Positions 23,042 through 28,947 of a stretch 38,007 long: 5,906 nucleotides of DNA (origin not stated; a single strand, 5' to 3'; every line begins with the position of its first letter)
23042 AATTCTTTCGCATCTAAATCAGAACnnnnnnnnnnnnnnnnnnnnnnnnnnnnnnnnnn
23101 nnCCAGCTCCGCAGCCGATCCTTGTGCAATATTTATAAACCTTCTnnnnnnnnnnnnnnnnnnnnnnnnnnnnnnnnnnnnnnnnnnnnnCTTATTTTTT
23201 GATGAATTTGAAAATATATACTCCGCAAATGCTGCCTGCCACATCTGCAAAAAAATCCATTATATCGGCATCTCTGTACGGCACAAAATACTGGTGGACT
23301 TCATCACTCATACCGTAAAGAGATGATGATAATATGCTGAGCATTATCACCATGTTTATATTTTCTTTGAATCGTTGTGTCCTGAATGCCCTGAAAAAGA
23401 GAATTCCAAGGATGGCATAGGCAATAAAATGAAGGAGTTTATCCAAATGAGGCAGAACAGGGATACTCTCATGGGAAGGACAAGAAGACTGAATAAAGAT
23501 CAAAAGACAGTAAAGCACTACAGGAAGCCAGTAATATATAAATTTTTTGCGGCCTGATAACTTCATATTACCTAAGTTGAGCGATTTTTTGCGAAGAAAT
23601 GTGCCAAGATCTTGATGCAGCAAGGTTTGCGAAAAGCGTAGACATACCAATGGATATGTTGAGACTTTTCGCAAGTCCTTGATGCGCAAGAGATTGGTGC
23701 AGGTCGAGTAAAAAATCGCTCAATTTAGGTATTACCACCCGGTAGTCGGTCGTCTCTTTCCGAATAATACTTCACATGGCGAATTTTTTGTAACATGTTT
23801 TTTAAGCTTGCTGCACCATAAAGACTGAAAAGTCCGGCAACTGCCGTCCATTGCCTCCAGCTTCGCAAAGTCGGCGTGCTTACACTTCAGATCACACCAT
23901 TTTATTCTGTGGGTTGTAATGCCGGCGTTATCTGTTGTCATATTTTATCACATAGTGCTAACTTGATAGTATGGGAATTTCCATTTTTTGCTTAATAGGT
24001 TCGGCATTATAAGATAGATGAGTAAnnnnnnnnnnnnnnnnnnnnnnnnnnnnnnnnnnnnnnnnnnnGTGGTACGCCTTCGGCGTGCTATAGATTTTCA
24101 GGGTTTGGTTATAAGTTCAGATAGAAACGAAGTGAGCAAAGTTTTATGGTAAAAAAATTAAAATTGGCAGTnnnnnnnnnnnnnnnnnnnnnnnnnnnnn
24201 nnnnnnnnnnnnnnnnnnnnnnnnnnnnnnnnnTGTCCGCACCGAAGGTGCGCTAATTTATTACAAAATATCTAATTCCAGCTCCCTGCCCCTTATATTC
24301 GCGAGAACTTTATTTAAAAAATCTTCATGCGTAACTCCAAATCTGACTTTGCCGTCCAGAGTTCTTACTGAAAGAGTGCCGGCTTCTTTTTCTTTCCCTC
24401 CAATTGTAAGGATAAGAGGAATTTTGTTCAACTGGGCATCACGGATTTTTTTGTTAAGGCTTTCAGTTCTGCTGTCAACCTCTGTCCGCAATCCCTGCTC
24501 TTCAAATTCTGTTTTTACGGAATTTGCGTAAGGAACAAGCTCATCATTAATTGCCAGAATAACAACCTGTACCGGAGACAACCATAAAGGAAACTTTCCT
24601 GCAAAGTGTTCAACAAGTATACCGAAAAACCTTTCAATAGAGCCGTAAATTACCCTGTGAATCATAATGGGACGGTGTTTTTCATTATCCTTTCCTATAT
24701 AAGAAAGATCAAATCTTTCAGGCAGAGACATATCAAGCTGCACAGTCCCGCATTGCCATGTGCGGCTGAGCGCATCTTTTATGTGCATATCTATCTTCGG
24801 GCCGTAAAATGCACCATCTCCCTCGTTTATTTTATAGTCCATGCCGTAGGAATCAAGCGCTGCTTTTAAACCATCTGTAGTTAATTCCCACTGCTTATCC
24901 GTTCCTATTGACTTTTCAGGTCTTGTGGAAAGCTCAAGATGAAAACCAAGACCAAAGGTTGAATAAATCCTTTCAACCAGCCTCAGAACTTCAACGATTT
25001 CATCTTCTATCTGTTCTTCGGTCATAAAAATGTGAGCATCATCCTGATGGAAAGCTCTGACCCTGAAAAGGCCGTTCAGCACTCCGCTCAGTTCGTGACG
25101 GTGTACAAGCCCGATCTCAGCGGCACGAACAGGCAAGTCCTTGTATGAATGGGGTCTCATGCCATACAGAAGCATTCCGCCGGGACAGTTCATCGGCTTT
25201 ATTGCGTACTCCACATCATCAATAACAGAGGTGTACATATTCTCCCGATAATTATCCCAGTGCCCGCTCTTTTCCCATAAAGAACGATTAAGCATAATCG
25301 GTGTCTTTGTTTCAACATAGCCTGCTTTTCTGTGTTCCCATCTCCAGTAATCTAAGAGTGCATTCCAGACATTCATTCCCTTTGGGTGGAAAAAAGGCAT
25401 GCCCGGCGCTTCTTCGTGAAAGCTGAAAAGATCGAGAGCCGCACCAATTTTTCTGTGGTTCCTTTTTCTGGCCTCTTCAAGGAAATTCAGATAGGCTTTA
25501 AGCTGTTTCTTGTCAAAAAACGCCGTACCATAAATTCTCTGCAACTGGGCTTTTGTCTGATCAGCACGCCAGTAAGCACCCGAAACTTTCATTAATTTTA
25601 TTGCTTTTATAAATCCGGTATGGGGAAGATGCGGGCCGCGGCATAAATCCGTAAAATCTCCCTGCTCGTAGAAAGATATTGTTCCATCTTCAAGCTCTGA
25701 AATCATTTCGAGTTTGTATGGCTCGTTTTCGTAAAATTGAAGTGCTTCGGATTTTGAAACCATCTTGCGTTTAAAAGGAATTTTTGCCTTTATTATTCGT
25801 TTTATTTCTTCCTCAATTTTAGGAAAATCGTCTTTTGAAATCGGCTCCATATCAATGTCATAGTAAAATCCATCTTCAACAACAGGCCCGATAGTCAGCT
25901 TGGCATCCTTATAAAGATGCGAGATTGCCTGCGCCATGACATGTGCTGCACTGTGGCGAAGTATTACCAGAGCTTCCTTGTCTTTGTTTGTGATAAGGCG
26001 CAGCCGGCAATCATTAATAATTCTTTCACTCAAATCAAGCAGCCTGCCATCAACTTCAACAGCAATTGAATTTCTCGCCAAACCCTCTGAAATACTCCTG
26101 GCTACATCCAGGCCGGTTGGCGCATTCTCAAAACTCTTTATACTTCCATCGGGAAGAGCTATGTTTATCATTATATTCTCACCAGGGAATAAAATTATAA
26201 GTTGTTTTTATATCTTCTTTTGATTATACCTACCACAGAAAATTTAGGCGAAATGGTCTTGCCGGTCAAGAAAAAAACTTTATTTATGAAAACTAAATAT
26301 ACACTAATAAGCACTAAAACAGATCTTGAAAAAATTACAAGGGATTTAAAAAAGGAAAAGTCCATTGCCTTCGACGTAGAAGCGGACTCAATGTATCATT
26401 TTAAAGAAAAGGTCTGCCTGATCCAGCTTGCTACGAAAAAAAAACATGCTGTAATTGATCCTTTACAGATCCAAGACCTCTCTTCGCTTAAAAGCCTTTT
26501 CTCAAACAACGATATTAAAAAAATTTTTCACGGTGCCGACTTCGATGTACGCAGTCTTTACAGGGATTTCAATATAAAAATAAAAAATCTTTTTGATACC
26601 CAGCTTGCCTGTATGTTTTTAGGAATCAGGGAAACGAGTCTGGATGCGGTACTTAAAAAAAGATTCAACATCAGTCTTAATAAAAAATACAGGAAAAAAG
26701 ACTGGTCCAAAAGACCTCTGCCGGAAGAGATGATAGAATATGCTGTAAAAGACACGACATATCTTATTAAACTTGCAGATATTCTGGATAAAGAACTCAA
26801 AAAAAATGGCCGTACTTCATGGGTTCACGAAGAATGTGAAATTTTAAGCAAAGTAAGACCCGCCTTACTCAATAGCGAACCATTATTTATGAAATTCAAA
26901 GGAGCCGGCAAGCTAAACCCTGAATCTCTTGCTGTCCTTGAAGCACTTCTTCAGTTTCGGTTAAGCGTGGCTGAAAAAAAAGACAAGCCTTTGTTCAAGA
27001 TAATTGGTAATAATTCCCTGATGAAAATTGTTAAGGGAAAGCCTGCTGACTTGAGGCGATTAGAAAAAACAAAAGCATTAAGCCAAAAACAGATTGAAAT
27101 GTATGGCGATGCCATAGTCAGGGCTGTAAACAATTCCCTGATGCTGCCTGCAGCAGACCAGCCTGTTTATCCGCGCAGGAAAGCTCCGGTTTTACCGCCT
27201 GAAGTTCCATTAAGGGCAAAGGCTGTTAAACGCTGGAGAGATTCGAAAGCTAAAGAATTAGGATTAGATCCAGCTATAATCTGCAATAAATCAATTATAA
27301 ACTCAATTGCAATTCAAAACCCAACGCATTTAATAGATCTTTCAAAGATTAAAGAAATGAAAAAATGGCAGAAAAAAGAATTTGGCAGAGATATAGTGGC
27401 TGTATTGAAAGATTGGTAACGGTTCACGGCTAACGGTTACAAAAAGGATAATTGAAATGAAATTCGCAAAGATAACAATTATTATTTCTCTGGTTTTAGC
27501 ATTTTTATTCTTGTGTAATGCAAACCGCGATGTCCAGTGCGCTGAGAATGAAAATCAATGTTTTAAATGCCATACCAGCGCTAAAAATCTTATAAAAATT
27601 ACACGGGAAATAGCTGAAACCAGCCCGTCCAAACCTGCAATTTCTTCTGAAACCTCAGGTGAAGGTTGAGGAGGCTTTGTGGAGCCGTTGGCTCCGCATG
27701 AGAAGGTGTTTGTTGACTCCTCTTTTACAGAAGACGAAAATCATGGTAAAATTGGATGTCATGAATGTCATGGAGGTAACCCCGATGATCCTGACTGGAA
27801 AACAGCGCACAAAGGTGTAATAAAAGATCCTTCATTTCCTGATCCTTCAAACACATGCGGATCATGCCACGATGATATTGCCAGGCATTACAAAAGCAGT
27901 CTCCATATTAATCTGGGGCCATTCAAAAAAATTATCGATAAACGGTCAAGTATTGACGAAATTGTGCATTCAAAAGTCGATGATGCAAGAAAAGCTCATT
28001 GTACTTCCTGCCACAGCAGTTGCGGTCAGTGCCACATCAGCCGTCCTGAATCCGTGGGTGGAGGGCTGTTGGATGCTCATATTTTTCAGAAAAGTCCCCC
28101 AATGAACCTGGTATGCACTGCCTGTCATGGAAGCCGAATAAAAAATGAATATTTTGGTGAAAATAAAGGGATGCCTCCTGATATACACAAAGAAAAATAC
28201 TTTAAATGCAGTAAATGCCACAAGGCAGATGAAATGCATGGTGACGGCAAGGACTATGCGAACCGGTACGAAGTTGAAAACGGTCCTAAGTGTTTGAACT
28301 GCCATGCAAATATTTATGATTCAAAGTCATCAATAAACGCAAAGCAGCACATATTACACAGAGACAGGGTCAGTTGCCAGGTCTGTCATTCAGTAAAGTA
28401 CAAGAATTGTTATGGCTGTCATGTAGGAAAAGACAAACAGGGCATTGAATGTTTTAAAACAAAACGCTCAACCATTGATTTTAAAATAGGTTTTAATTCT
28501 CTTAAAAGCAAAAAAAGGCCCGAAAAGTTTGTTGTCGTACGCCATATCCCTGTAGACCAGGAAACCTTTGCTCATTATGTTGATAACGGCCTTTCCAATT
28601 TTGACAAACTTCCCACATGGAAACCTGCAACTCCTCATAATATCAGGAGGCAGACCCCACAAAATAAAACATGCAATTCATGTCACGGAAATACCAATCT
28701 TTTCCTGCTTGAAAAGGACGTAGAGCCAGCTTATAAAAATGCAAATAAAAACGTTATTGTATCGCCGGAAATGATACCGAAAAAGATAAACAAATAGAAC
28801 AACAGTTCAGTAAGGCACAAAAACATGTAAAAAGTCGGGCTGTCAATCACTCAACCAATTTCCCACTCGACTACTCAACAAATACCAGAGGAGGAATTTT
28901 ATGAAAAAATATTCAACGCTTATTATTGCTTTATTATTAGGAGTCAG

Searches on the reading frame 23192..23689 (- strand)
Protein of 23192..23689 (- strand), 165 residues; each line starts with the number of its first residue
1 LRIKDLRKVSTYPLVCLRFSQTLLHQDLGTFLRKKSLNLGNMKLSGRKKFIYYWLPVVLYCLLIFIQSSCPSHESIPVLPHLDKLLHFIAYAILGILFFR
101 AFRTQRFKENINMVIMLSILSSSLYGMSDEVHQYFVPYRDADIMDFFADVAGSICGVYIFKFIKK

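Call 36: search_protein_families(library=pfam, proteins=[window:23192-23689:-], max_evalue=0.001)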
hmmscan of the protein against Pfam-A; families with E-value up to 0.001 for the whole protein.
window:23192-23689:- (165 aa): 1 family
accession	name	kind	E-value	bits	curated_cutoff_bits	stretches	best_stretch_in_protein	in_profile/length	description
PF04892.17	VanZ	-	1.4e-14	55.2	30.1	1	74-163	55-125/126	VanZ like family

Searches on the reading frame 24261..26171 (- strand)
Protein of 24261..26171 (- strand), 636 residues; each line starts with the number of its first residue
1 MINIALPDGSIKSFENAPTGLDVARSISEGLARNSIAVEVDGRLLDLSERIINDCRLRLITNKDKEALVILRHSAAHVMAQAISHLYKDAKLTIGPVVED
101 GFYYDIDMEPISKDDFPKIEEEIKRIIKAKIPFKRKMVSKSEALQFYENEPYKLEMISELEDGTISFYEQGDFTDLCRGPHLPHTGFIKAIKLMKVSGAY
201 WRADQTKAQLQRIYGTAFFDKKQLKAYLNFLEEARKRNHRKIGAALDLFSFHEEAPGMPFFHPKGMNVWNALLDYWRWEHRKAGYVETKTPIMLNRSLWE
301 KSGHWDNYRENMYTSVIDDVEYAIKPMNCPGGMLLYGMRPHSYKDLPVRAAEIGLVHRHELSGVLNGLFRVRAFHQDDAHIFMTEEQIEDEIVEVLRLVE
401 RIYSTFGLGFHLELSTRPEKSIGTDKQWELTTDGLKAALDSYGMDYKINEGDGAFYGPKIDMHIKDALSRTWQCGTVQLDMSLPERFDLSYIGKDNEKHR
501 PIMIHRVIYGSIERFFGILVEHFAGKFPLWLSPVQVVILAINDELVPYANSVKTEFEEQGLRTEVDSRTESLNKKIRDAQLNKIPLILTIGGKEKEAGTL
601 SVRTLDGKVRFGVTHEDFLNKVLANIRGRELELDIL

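Call 36: search_protein_families(library=pfam, proteins=[window:24261-26171:-], max_evalue=0.001)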
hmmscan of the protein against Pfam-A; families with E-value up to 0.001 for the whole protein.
window:24261-26171:- (636 aa): 4 families
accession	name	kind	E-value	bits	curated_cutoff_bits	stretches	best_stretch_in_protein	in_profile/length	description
PF00587.30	tRNA-synt_2b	-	2.1e-44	152.2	29.3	1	319-523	8-179/179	tRNA synthetase class II core domain (G, H, P, S and T)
PF03129.25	HGTP_anticodon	-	4.8e-22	78.4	21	1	535-624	1-93/94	Anticodon binding domain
PF07973.19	tRNA_SAD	-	5.3e-15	55.6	24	1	165-214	1-44/44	Threonyl and Alanyl tRNA synthetase second additional domain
PF02824.27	TGS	-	1.4e-08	35.1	22.2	1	2-61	1-60/60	TGS domain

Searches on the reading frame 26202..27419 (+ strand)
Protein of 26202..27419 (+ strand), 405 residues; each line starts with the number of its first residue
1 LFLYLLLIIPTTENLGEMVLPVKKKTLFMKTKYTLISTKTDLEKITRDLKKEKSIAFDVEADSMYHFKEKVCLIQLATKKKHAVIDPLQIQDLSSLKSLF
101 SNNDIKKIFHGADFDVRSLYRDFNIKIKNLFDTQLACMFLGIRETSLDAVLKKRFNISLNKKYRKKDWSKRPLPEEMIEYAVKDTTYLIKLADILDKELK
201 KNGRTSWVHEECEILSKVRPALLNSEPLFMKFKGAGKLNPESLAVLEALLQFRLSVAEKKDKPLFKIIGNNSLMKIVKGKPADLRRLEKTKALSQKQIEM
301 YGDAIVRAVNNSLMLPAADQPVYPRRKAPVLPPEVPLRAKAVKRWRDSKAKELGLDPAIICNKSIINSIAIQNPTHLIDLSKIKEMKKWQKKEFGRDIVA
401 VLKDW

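Call 36: search_protein_families(library=pfam, proteins=[window:26202-27419:+], max_evalue=0.001)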
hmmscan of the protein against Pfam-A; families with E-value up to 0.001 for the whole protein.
window:26202-27419:+ (405 aa): 2 families
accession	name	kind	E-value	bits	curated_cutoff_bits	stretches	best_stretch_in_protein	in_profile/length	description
PF01612.26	DNA_pol_A_exo1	-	4e-48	163.9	23.6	1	33-200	1-173/173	3'-5' exonuclease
PF00570.28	HRDC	-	3.9e-27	94.4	23.8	2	339-402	5-68/68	HRDC domain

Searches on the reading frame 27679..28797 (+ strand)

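Call 36: search_protein_families(library=pfam, proteins=[window:27679-28797:+], max_evalue=0.001)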
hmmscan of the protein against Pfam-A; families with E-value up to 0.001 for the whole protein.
window:27679-28797:+ (372 aa): 4 families
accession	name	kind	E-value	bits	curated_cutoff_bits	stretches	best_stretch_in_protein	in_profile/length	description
PF14522.11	Cytochrome_C7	-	4.1e-09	36.6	24.8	0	142-209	12-66/67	Cytochrome c7 and related cytochrome c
PF14537.11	Cytochrom_c3_2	-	6.3e-09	36.6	25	1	169-248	1-78/79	Cytochrome c3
PF13435.11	Cytochrome_C554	-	7.1e-08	33.7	20.8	0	189-238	35-84/84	Cytochrome c554 and c-prime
PF22113.1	Mtrc-MtrF_II-IV_dom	-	4.8e-07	29.9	30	0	27-153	56-166/176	Outer membrane cytochrome MtrC/MtrF-like, domains II/IV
